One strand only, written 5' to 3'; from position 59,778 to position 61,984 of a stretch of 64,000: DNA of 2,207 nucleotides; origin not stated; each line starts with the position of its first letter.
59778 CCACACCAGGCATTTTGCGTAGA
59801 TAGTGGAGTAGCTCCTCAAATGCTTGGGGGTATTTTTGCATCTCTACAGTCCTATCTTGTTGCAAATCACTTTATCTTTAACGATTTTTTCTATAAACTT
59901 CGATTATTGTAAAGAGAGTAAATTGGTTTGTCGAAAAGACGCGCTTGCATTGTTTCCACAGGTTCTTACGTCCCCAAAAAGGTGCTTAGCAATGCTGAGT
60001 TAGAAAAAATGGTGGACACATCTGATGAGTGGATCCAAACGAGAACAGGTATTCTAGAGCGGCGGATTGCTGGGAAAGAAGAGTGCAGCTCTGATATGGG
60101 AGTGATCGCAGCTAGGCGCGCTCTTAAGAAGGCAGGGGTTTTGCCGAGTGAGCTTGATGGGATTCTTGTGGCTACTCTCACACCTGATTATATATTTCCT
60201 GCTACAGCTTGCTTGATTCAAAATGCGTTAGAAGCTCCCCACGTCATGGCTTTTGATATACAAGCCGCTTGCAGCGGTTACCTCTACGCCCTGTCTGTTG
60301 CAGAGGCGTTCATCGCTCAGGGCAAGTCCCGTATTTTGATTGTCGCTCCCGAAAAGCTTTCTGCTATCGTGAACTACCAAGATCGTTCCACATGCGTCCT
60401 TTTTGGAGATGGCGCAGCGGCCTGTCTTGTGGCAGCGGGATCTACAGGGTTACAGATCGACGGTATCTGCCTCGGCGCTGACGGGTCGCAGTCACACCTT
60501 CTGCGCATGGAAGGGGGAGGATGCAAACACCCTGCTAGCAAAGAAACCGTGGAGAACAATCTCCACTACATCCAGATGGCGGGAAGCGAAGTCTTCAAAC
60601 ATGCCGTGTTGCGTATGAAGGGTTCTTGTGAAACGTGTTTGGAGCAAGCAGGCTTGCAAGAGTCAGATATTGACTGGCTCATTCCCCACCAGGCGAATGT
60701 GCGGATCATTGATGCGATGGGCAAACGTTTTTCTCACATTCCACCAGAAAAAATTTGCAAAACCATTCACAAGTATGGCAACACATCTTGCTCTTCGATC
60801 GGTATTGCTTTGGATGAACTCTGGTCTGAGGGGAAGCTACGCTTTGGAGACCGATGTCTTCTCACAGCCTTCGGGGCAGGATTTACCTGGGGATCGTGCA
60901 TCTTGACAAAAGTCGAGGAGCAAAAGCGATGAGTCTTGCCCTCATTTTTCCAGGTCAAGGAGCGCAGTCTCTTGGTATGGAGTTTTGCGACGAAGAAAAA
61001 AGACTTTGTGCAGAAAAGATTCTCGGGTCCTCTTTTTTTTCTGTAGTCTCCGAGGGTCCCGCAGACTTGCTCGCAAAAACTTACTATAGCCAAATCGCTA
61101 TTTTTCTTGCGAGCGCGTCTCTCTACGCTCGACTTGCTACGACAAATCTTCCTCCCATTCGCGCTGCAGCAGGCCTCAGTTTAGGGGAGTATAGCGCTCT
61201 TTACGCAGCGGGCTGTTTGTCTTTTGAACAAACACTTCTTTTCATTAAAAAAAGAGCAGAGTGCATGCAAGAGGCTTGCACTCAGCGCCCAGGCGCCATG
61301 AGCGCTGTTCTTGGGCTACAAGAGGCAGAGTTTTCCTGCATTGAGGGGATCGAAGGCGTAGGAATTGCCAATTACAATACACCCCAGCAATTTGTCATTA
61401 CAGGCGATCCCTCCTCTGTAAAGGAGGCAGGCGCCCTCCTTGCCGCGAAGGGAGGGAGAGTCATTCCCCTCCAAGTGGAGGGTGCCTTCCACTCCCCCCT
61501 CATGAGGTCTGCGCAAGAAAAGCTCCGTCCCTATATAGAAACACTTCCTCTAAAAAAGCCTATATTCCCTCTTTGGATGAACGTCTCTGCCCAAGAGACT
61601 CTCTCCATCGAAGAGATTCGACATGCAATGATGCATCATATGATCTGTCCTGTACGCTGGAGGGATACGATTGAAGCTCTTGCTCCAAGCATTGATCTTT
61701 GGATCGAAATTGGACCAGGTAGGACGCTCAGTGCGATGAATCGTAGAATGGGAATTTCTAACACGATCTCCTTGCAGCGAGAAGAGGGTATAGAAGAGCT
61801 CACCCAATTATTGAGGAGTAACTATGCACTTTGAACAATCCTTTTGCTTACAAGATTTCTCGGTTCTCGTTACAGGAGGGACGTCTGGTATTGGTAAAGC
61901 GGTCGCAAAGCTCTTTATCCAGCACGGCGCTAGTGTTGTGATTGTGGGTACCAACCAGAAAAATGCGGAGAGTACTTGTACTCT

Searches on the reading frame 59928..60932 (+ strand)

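Call 25: search_protein_families(library=pfam, proteins=[window:59928-60932:+], max_evalue=0.00001)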
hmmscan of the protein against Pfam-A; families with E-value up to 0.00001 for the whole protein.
window:59928-60932:+ (334 aa): 2 families
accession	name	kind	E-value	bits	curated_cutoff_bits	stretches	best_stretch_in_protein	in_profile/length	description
PF08541.16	ACP_syn_III_C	-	3.7e-33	114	26.6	1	238-327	1-89/90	3-Oxoacyl-[acyl-carrier-protein (ACP)] synthase III C terminal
PF08545.16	ACP_syn_III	-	1.4e-25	89.4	24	1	109-186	1-80/80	3-Oxoacyl-[acyl-carrier-protein (ACP)] synthase III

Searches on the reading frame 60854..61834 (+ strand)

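Call 25: search_protein_families(library=pfam, proteins=[window:60854-61834:+], max_evalue=0.00001)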
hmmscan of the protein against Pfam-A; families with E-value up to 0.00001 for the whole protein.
window:60854-61834:+ (326 aa): 1 family
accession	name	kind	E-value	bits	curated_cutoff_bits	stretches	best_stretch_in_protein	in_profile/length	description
PF00698.26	Acyl_transf_1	-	3.6e-27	96.1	32.7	1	31-295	3-274/319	Acyl transferase domain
